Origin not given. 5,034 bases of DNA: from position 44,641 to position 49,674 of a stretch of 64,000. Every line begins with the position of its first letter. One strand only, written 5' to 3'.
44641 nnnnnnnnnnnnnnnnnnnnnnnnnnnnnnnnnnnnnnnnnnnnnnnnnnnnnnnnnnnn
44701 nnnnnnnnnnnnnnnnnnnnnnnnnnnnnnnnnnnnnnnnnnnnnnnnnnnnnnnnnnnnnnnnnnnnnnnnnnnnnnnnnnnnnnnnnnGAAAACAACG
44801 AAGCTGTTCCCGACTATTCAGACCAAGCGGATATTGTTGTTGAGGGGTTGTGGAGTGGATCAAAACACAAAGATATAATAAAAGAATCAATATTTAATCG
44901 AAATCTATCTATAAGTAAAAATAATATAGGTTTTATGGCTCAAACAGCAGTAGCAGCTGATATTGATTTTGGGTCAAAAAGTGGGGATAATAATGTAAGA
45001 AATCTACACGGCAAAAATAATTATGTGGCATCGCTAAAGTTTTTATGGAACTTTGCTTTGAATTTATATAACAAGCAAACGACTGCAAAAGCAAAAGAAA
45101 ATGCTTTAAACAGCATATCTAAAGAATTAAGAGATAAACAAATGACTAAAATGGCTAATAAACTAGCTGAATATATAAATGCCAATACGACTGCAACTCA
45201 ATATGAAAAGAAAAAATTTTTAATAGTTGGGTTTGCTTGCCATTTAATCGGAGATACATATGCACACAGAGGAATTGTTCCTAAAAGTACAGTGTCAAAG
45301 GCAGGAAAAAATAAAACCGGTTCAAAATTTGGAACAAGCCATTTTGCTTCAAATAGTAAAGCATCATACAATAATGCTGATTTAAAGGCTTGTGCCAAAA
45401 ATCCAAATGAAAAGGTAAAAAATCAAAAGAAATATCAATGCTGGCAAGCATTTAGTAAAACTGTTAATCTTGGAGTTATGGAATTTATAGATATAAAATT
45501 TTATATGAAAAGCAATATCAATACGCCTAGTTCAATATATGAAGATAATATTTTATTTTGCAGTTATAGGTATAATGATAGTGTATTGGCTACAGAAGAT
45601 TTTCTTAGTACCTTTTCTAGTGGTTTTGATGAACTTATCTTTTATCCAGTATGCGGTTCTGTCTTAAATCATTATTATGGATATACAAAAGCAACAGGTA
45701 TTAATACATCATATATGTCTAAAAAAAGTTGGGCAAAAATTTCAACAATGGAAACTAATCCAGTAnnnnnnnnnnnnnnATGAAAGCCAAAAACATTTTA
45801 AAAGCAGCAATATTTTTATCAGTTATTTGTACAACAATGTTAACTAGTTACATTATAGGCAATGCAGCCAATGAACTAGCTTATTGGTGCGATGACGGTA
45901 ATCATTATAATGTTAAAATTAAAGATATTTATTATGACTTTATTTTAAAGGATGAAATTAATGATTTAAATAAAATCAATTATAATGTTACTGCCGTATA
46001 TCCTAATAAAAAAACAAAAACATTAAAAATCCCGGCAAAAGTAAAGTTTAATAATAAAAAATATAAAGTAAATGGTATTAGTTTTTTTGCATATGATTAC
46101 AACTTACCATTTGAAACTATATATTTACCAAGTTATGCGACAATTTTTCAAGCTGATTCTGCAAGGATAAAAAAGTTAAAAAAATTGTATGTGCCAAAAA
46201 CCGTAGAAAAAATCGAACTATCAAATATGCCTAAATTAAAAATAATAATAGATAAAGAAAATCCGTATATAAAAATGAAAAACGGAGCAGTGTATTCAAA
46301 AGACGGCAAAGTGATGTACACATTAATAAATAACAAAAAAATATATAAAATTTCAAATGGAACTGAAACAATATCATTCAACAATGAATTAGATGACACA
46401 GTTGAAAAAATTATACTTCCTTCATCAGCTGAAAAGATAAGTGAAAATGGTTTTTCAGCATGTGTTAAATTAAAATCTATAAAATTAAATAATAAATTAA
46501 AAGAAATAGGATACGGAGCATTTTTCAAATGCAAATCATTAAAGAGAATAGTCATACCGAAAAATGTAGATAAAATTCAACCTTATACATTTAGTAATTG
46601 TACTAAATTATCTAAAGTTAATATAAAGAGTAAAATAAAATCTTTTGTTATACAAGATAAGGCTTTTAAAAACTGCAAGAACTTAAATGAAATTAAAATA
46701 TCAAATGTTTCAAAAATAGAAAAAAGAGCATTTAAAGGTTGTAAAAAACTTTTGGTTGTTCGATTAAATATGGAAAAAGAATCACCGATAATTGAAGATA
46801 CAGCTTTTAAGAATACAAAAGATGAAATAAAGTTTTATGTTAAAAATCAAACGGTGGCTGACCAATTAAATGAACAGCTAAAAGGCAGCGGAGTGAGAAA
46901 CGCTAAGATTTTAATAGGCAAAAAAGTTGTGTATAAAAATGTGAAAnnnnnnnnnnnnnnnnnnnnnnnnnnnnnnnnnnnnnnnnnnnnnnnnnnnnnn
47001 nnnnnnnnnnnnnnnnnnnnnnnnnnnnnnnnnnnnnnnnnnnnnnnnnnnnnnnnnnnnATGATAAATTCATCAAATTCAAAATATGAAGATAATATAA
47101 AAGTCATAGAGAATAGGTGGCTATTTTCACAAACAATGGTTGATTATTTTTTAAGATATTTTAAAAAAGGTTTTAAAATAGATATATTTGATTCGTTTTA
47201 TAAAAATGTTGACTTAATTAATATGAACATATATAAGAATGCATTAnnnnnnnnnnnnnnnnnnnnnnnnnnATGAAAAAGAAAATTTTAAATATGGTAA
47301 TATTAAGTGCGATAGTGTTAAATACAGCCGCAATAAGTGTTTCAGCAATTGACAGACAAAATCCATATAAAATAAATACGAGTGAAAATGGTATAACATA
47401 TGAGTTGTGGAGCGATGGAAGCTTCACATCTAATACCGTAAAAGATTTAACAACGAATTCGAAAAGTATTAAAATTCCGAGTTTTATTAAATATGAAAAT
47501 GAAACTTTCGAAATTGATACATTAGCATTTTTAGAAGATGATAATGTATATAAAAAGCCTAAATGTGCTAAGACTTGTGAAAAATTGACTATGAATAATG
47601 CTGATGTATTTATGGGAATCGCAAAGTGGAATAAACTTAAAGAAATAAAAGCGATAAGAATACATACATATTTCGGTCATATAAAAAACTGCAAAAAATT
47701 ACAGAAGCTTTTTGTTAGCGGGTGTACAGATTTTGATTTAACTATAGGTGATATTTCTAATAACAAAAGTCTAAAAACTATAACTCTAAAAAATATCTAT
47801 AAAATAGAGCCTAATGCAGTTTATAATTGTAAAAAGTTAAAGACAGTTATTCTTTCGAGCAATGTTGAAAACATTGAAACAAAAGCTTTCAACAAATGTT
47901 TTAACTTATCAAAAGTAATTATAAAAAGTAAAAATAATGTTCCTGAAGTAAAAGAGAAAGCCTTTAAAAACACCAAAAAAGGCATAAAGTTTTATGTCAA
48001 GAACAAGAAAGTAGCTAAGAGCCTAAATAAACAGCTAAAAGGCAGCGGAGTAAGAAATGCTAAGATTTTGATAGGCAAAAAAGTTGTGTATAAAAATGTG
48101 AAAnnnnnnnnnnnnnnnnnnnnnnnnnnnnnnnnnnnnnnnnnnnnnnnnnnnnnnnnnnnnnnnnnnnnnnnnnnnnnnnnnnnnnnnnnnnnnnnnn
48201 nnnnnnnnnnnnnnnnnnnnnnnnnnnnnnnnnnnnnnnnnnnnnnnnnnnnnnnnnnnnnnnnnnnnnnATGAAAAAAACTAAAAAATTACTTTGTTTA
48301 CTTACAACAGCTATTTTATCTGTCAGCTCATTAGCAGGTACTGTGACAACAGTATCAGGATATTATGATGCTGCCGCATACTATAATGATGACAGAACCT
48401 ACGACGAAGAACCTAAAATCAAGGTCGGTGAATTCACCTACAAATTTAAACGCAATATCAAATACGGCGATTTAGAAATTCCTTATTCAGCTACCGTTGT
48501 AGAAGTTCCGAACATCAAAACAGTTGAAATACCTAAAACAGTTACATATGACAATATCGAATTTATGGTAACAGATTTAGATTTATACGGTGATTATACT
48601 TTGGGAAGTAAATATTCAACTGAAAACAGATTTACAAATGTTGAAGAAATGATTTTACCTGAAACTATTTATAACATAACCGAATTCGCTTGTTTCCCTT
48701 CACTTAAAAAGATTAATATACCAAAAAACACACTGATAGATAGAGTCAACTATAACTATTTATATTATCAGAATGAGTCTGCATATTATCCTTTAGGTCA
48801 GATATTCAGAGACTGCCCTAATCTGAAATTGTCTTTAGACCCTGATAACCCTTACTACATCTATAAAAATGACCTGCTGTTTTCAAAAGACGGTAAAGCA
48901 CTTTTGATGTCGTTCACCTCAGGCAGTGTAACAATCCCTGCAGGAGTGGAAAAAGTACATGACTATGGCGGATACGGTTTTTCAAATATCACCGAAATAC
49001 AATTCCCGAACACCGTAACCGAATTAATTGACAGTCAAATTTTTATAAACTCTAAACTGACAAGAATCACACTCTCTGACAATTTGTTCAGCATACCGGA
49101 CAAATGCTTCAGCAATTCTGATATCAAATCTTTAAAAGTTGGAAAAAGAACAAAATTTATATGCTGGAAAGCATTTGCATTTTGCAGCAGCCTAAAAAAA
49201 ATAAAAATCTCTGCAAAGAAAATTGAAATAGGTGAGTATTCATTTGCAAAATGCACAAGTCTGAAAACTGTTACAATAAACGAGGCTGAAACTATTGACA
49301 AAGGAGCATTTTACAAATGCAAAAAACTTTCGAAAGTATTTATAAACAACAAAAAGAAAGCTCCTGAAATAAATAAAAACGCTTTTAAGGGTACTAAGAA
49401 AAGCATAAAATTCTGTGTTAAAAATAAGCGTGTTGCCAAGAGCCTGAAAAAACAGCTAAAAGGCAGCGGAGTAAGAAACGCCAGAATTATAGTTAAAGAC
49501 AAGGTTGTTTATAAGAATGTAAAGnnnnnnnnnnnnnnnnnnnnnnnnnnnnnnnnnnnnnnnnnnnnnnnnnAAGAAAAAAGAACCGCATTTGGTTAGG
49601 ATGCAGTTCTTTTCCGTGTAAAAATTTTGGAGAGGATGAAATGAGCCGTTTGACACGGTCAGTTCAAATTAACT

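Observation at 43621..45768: Subtilase fused to a phospholipase-C/P1-nuclease-like zinc domain, with a standalone paralog (23430-24458) and a decayed fragment (47061-47249)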

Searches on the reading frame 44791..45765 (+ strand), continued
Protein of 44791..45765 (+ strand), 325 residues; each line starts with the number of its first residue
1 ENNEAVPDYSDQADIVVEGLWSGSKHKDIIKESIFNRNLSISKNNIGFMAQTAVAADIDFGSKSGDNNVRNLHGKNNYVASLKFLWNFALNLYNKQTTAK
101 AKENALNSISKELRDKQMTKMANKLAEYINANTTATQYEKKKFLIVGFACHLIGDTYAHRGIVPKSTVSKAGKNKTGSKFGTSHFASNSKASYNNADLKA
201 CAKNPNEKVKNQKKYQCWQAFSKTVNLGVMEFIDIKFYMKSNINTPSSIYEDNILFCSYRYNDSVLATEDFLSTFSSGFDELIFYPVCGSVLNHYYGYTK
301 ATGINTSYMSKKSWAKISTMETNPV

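Call 75: search_protein_families(library=pfam, alignment_id=A5, max_evalue=0.01)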
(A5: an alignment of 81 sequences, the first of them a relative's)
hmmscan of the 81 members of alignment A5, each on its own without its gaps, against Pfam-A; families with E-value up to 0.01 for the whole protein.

A. member 1, P0019 (356 aa): 0 families

B. families by the number of members that match (of 81 scanned): 11 families
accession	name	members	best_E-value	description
PF00082.27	Peptidase_S8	41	4.5e-52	Subtilase family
PF00882.24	Zn_dep_PLPC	40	3.6e-08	Zinc dependent phospholipase C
PF20551.3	DUF6765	6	0.00041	Family of unknown function (DUF6765)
PF13306.12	LRR_5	1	1.2e-16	BspA type Leucine rich repeat region (6 copies)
PF02368.24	Big_2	1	1.9e-05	Bacterial Ig-like domain (group 2)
PF21861.2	RepB_C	1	0.002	Replication protein RepB, C-terminal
PF09088.17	MIF4G_like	1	0.0026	MIF4G like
PF16809.10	NleF_casp_inhib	1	0.0027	NleF caspase inhibitor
PF07199.16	DUF1411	1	0.0091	Protein of unknown function (DUF1411)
PF10475.15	Vps54_N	1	0.0094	Vacuolar-sorting protein 54, of GARP complex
PF05922.21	Inhibitor_I9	1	0.0097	Peptidase inhibitor I9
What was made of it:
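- On Pfam PF00882 Zn_dep_PLPC: Some relatives reach E 3.6e-8, and 40/81 hit at E<=0.01 (call 75).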

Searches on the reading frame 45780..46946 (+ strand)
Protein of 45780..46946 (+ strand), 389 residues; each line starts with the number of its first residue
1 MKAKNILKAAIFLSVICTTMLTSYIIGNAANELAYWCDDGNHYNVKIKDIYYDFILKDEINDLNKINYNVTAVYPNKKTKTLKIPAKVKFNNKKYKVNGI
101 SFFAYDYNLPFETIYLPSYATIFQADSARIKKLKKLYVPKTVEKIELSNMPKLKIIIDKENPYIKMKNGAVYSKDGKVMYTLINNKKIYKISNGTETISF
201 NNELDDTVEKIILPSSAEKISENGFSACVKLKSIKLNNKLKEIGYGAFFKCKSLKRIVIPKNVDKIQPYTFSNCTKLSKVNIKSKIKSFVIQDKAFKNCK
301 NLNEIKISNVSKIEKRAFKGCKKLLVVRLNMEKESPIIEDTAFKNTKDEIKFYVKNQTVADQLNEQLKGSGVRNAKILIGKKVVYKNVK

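Call 3: search_protein_families(library=pfam, proteins=[window:45780-46946:+], max_evalue=1)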
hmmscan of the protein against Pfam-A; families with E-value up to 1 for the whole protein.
window:45780-46946:+ (389 aa): 7 families
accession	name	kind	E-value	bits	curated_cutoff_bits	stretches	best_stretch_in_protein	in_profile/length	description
PF13306.12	LRR_5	-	3.8e-35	121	27.7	2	207-324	12-126/127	BspA type Leucine rich repeat region (6 copies)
PF13855.12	LRR_8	-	5.2e-09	36.2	27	2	237-282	10-56/61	Leucine rich repeat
PF23952.1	LRR_EndoS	-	0.00021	21.9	27.9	1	231-309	38-115/116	Endo-beta-N-acetylglucosaminidase EndoS LRR domain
PF12799.13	LRR_4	-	0.019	15.6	27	0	231-259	3-30/44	Leucine Rich repeats (2 copies)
PF23201.1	DUF7062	-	0.033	14.6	27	1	189-236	29-76/100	Domain of unknown function (DUF7062)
PF05725.18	FNIP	-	0.17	12.5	21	0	191-220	10-39/44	FNIP Repeat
PF19287.4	DUF5910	-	0.6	10.7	23.2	1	119-170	19-42/124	Family of unknown function (DUF5910)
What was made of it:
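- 45780..46949 (+): BspA-type LRR protein directly downstream of the fusion gene. Pfam LRR_5 at E 3.8e-35 (call 3).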

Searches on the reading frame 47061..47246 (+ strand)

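Call 3: search_protein_families(library=pfam, proteins=[window:47061-47246:+], max_evalue=1)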
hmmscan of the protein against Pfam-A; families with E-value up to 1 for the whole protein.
window:47061-47246:+ (62 aa): 1 family
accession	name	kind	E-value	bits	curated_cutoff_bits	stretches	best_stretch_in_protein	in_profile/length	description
PF01983.22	CofC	-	0.11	12.1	22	1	35-52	156-173/217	Guanylyl transferase CofC like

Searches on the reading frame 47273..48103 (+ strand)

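Call 41: search_protein_families(library=pfam, proteins=[window:47273-48103:+], max_evalue=0.001)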
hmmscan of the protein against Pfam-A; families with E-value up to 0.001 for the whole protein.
window:47273-48103:+ (277 aa): 2 families
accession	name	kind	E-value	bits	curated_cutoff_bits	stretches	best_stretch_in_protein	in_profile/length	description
PF13306.12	LRR_5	-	1.6e-10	41.4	27.7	1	163-236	32-102/127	BspA type Leucine rich repeat region (6 copies)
PF12799.13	LRR_4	-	0.00038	21.1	27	0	165-202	1-40/44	Leucine Rich repeats (2 copies)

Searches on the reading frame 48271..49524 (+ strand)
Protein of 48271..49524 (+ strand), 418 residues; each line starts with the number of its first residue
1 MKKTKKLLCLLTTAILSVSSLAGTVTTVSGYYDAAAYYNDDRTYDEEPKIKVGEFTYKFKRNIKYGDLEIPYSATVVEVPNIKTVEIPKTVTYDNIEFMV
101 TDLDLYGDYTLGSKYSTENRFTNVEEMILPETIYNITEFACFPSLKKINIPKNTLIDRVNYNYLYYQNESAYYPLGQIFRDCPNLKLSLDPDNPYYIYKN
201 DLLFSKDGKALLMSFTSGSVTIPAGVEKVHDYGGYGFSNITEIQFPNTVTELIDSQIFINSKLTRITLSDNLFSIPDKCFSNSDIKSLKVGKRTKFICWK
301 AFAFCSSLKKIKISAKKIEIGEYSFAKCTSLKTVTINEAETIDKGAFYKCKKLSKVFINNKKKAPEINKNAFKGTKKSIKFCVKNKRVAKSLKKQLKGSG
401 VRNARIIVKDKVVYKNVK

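Call 41: search_protein_families(library=pfam, proteins=[window:48271-49524:+], max_evalue=0.001)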
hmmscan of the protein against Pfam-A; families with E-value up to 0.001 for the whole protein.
window:48271-49524:+ (418 aa): 2 families
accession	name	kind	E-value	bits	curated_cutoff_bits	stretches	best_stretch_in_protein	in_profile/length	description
PF13306.12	LRR_5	-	7.4e-27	94.2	27.7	2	274-382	2-109/127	BspA type Leucine rich repeat region (6 copies)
PF13855.12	LRR_8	-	1.2e-05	25.4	27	0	293-333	12-53/61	Leucine rich repeat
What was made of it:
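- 47273..49527 (+): Two further BspA-type LRR genes (47273-48106 and 48271-49527) after the remnant. Pfam LRR_5 (call 41).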
